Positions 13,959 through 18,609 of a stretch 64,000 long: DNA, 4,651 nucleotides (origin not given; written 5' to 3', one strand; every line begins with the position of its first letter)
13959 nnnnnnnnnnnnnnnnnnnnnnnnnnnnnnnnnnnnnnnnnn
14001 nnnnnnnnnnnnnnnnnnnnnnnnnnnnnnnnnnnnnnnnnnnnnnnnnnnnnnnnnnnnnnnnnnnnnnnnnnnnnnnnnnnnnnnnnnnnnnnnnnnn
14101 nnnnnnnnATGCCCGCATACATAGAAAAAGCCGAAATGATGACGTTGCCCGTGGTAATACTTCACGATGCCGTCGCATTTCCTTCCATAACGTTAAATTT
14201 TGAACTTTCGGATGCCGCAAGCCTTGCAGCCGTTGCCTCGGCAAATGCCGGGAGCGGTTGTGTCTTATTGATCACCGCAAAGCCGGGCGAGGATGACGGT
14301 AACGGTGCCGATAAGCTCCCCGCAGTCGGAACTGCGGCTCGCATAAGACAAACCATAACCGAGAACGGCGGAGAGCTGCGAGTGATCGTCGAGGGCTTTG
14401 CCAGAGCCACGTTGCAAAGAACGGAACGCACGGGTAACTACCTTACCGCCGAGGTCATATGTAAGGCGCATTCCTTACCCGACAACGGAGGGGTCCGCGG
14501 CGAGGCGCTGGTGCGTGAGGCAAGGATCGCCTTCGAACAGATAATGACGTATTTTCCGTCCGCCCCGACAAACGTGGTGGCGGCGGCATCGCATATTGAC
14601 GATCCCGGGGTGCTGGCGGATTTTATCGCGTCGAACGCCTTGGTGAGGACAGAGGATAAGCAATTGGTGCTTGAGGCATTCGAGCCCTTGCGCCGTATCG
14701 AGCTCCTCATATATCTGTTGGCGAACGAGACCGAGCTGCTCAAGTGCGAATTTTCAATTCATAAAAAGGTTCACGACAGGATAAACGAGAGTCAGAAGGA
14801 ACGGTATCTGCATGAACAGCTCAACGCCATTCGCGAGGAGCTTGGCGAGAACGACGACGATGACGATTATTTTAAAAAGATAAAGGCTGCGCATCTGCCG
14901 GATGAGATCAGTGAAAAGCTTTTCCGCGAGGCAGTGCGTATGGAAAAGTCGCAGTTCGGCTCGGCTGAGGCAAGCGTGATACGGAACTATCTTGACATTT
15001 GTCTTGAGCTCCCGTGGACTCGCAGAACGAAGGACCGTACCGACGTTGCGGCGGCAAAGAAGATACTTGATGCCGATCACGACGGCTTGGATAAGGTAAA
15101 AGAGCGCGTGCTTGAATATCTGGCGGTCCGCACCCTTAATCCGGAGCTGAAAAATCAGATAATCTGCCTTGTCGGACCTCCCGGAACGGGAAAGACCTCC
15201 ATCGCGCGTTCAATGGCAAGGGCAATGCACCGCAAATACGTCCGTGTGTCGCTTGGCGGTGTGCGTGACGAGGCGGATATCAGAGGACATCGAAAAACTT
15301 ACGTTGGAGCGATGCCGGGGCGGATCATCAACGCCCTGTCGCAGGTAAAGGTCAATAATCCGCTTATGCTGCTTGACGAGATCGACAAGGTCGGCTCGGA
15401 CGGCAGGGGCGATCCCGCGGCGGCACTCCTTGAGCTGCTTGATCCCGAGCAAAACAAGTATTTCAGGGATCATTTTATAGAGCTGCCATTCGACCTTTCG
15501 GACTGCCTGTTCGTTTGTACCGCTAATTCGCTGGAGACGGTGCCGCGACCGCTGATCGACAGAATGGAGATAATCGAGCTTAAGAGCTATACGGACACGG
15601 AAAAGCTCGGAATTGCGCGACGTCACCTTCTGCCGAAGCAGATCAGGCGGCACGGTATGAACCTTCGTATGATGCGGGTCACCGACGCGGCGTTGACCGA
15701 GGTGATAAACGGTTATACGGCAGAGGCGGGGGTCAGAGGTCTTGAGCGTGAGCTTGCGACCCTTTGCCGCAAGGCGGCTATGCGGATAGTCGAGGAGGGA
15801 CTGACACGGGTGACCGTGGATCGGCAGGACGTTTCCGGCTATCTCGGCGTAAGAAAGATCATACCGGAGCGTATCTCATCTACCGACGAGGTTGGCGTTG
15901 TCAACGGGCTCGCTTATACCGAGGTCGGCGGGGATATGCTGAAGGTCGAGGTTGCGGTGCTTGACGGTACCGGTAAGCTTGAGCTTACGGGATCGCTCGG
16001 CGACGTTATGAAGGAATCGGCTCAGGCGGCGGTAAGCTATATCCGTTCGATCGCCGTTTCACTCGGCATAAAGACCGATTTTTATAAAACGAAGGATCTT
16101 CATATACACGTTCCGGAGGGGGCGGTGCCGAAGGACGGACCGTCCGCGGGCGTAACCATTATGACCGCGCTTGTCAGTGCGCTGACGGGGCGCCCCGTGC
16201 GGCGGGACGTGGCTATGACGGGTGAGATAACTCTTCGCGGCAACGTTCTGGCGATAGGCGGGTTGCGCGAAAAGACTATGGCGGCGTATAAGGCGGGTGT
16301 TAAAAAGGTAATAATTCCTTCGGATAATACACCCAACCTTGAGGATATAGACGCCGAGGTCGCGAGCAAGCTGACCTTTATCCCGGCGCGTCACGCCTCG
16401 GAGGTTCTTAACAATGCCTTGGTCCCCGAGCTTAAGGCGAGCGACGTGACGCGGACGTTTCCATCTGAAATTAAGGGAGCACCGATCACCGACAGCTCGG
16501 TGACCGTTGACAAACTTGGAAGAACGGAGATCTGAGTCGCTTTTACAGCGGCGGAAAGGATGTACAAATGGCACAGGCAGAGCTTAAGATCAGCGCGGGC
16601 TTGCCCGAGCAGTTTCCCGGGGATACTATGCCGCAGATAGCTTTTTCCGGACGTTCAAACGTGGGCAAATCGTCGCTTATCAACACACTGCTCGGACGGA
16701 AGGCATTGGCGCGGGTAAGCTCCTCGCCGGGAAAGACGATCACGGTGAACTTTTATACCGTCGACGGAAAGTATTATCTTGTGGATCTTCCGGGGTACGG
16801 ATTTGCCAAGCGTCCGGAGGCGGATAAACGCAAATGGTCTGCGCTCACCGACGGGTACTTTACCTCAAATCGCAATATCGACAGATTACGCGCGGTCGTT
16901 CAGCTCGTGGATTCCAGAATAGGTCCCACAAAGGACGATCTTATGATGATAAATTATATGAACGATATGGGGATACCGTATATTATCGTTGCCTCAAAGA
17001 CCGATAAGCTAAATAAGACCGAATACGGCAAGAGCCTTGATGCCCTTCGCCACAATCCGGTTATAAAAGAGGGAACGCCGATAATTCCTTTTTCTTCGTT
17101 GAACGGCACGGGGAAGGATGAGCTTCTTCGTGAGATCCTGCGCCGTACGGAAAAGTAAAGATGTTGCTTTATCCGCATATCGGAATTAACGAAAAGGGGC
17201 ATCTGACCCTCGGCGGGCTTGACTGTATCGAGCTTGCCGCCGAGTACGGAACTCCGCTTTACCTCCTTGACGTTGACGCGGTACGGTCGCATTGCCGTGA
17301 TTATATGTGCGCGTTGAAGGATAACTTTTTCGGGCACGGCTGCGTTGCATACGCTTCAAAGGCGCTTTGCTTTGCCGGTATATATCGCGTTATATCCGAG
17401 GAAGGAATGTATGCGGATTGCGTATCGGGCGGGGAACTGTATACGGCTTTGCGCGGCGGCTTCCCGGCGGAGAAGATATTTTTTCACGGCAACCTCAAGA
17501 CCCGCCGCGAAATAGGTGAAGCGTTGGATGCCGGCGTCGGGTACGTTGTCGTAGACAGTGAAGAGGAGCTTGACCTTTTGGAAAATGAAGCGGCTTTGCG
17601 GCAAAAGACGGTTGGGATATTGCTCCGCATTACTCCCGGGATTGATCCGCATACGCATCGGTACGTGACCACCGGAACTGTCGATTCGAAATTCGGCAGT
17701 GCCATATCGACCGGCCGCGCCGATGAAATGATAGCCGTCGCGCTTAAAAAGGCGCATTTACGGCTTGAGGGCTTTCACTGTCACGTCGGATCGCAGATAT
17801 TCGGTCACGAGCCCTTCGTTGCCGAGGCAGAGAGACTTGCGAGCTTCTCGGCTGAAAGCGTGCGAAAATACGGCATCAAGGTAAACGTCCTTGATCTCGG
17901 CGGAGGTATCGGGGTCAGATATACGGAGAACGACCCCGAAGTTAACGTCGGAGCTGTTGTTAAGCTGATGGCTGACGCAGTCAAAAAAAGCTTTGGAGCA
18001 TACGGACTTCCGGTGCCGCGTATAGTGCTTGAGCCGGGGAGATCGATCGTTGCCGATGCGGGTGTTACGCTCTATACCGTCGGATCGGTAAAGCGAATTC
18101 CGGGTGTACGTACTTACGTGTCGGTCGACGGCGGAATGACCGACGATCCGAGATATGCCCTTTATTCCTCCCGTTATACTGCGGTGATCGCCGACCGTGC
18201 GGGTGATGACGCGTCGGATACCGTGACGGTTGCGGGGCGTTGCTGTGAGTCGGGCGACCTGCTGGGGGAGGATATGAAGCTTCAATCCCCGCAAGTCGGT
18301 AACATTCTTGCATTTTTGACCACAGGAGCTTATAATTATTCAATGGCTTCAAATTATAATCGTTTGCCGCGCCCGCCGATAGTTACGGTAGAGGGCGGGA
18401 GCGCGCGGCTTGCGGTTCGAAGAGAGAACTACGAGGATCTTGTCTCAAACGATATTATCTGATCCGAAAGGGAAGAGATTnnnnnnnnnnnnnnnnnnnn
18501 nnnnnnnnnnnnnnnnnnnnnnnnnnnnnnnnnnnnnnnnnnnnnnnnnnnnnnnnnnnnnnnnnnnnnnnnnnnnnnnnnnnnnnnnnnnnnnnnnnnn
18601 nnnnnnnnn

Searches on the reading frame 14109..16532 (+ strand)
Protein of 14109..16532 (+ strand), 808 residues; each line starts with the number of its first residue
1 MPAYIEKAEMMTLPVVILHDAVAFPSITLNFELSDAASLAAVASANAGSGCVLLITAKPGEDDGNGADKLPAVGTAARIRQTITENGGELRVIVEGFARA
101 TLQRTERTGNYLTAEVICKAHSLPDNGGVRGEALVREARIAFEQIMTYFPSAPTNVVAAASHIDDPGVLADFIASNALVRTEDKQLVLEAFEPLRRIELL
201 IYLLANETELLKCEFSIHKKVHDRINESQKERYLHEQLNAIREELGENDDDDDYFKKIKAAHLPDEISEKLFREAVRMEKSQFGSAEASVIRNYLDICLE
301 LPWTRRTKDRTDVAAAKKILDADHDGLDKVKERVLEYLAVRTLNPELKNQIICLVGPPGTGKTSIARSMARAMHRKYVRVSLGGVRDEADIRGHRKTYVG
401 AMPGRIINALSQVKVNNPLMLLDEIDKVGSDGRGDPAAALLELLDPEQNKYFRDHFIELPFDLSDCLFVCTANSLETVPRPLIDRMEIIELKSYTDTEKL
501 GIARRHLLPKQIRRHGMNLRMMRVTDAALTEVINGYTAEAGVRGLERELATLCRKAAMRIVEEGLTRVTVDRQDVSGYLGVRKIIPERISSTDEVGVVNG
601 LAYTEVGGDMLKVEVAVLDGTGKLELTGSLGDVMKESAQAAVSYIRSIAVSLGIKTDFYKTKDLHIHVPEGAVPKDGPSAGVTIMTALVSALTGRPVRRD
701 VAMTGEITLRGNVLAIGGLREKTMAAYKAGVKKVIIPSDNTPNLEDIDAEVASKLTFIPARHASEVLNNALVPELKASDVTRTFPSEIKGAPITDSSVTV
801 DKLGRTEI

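Call 7: find_related_loci(query=window:14109-16532:+, collection=genome_contigs, flank=3000)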
Query window:14109-16532:+ (808 aa) in genome_contigs; peptide patterns used: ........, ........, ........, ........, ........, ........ (x = any residue, [..] = any of these).
599 stretches matched a pattern (row limit reached: there are more); 524 encode a relative of the query (tblastn E <= 1e-3); the best 80 are kept; 80 distinct loci.
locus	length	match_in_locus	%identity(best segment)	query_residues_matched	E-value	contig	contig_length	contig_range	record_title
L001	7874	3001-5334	80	1-780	0e+0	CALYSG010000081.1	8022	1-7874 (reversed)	MAG: uncultured Clostridia bacterium isolate SRR7188232_bin.23_metaWRAP_v1.3_MAG genome assembly, contig: ERZ9280833.585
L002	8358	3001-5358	78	1-786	0e+0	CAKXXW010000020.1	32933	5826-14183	MAG: uncultured Eubacteriales bacterium isolate REFINED_METABAT215_TOP10_CONTIGS_1500_ASSEMBLY_K77_MERGED__Hadza_MoBio_h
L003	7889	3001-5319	61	4-774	0e+0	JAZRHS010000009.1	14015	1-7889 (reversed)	MAG: Eubacteriales bacterium isolate T1900045479_YK20190173.MAGScoT_cleanbin_000040 SGB_7303_k141_3364609, whole genome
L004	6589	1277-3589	61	4-772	0e+0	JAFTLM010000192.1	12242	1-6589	MAG: Clostridia bacterium isolate RGIG3927 Roe_deer_Cecum-3__c282230, whole genome shotgun sequence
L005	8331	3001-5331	62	1-774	0e+0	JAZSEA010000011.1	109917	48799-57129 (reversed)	MAG: Eubacteriales bacterium isolate T1900044594_TS20190060.MAGScoT_cleanbin_000007 SGB_645_k141_295814, whole genome sh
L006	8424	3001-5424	59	1-784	0e+0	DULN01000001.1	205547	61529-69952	MAG TPA_asm: Clostridiales bacterium isolate AS04akNAM_119 1743_AS04, whole genome shotgun sequence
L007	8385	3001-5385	61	1-796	0e+0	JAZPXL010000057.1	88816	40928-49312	MAG: Eubacteriales bacterium isolate T1900044652_TS20190118.MAGScoT_cleanbin_000006 SGB_1432_k141_1211574, whole genome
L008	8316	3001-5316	61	1-771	0e+0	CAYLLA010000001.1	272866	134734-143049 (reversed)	MAG TPA_asm: uncultured Ruminococcus sp. isolate SRP313737_co1_357 genome assembly, contig: NODE_18_length_272866_cov_15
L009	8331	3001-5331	61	1-772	0e+0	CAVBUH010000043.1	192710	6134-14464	Selenomonadaceae bacterium isolate SID5428-1_cleanbin_000005 genome assembly, contig: Spades_SID5428-1_contig_26, whole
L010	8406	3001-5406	58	1-797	0e+0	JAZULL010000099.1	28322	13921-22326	MAG: Eubacteriales bacterium isolate T1900044912_TS20190378.MAGScoT_cleanbin_000022 SGB_3316_k141_2292640, whole genome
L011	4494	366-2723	61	1-778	0e+0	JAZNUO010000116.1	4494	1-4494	MAG: Eubacteriales bacterium isolate T1900044797_TS20190263.MAGScoT_cleanbin_000014 SGB_2686_k141_1615196, whole genome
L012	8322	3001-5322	59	1-772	0e+0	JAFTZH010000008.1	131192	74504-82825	MAG: Clostridia bacterium isolate RGIG4286 Roe_deer_Colon.Co__c374948, whole genome shotgun sequence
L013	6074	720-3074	60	1-782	0e+0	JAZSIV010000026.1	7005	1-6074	MAG: Eubacteriales bacterium isolate T1900044568_TS20190034.MAGScoT_cleanbin_000045 SGB_420_k141_1537518, whole genome s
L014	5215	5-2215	62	38-772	0e+0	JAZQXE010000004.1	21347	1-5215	MAG: Eubacteriales bacterium isolate T1900045162_TC20190156.MAGScoT_cleanbin_000055 SGB_5091_k141_1682180, whole genome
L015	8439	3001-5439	57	1-808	0e+0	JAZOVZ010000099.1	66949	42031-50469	MAG: Eubacteriales bacterium isolate T1900045525_YK20190219.MAGScoT_cleanbin_000013 SGB_7676_k141_898856, whole genome s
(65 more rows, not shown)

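Call 8: search_protein_families(library=pfam, proteins=[window:14109-16532:+])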
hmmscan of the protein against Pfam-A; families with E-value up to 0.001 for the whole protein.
window:14109-16532:+ (808 aa): 11 families
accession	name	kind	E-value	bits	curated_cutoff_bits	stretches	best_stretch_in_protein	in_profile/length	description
PF05362.19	Lon_C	-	1.7e-87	292.7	21.1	1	570-772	2-204/205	Lon protease (S16) C-terminal proteolytic domain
PF02190.22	LON_substr_bdg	-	5.9e-31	108.4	28.7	1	12-205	1-199/200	ATP-dependent protease La (LON) substrate-binding domain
PF00004.35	AAA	-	2.4e-26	93.1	21.2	1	352-491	1-128/131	ATPase family associated with various cellular activities (AAA)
PF22667.2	Lon_lid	-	7.6e-19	67.6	27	1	514-564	2-52/57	Lon protease AAA+ ATPase lid domain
PF13541.12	ChlI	-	8.9e-08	32.5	27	1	613-740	1-121/121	Subunit ChlI of Mg-chelatase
PF07728.20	AAA_5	-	1.9e-07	31.6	22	1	352-431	2-81/139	AAA domain (dynein-related subfamily)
PF08298.17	AAA_PrkA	-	1.1e-05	25.1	25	1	321-376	58-112/358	PrkA AAA domain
PF13191.12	AAA_16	-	3.6e-05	24.8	32.6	1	342-388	19-63/167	AAA ATPase domain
PF13401.12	AAA_22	-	5e-05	24.1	27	1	349-438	5-99/130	AAA domain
PF20720.3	nSTAND3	-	0.00014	22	27.2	0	348-377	16-46/155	Novel STAND NTPase 3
PF01695.23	IstB_IS21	-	0.00026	21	24.1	1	316-382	61-125/238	IstB-like ATP binding protein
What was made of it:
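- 14109..16535 (+): lon (808 aa), the usual neighbour of the RNA gene. Pfam Lon_C, LON_substr_bdg and AAA domains (call 8).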

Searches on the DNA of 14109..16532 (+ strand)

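Call 37: search_rna_families(sources=[L010, L015, L018, L022, L023, L024, L028, L005, L007, L013, L016, L041, L048, L051, L063, L032, L064], threshold=gathering)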
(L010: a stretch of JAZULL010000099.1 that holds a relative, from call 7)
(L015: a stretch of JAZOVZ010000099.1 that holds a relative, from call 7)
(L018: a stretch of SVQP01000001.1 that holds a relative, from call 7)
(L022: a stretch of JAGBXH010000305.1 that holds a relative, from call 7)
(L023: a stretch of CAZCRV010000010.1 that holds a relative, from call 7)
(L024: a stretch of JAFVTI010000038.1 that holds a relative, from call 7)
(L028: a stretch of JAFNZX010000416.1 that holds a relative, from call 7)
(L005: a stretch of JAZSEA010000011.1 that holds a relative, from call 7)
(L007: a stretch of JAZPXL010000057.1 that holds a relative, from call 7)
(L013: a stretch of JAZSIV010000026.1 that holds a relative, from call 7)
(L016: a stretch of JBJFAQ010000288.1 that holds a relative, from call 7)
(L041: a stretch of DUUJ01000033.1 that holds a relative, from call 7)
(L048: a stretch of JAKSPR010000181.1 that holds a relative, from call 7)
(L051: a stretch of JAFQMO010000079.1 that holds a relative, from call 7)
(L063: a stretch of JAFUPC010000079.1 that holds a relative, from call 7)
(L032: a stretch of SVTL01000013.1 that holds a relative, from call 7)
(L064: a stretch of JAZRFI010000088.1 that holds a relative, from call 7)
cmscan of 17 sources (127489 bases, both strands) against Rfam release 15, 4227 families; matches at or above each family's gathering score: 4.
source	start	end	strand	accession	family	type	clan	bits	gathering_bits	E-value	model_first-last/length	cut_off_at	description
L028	6090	6173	+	RF01706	Gut-1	Gene; sRNA;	-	55.6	50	5.4e-08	1-77/77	no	Gut-1 RNA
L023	6098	6178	+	RF01706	Gut-1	Gene; sRNA;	-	53.3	50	2.1e-07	1-77/77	no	Gut-1 RNA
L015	6091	6174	+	RF01706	Gut-1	Gene; sRNA;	-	52.6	50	3e-07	1-77/77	no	Gut-1 RNA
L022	5098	5181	+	RF01706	Gut-1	Gene; sRNA;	-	51.1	50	7.6e-07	1-77/77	no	Gut-1 RNA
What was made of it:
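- Closest known: Orphan gut-metagenome sRNA motifs such as Gut-1 RNA. Same: Gut-1 occurs in the same loci, downstream of lon-engB, in L015, L022, L023 and L028 (call 37).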

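Call 47: search_rna_families(source=L018, start=2640, end=2900, threshold=evalue, max_evalue=10)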
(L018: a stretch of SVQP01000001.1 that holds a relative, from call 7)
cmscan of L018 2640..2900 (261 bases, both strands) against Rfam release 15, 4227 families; matches with E-value up to 10: 3.
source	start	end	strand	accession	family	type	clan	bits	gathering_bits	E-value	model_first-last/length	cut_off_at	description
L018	2810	2892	+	RF01987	ZEB2_AS1_4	Gene; lncRNA;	-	19.4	50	7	1-78/78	no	ZEB2 antisense RNA 1 conserved region 4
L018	2757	2897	+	RF02859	Arrc11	Gene; sRNA;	-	15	52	4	1-175/175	no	Actinobacillus sRNA 11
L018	2815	2900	-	RF01472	rli40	Gene; sRNA;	-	10.3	100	2.4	173-263/263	5'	Listeria sRNA rli40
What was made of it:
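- On Any Rfam 15 family (riboswitches, leaders, SRP, 6S, tmRNA, known sRNAs): Only noise was found on the longer L018 version (call 47).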

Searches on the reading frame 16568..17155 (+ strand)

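Call 8: search_protein_families(library=pfam, proteins=[window:16568-17155:+])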
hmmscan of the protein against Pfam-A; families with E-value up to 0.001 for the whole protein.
window:16568-17155:+ (196 aa): 5 families
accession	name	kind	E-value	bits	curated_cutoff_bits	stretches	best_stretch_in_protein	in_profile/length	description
PF01926.29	MMR_HSR1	-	1.1e-19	71.1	21.9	1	23-144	1-113/113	50S ribosome-binding GTPase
PF02421.24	FeoB_N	-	2.3e-12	47.1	27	1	23-190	2-156/156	Ferrous iron transport protein B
PF03193.22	RsgA_GTPase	-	2.9e-09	37.4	30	1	24-76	109-167/174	RsgA GTPase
PF00009.33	GTP_EFTU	-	4e-07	30.3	26.5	1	108-193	94-185/188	Elongation factor Tu GTP binding domain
PF00350.29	Dynamin_N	-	5.6e-05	23.7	27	0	24-49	1-26/168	Dynamin family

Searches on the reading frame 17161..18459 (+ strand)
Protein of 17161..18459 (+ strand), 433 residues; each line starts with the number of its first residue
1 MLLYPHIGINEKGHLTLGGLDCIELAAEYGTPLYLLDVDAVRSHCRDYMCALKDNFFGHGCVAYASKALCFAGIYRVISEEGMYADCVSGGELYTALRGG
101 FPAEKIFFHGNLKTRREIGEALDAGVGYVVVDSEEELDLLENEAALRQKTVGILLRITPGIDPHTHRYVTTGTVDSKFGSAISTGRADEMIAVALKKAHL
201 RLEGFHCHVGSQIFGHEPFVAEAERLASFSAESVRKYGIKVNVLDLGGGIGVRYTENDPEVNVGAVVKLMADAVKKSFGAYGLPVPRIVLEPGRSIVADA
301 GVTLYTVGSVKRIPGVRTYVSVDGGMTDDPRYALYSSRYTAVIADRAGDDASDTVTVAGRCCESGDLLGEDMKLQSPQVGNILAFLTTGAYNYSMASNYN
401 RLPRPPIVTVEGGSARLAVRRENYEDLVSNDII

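Call 8: search_protein_families(library=pfam, proteins=[window:17161-18459:+])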
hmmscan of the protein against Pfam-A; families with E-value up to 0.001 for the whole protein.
window:17161-18459:+ (433 aa): 2 families
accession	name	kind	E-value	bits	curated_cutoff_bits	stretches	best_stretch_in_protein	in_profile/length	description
PF02784.22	Orn_Arg_deC_N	-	9.2e-57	192.7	23.4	1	56-298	14-247/247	Pyridoxal-dependent decarboxylase, pyridoxal binding domain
PF00278.28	Orn_DAP_Arg_deC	-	6.7e-15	55.6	23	1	194-389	5-95/95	Pyridoxal-dependent decarboxylase, C-terminal sheet domain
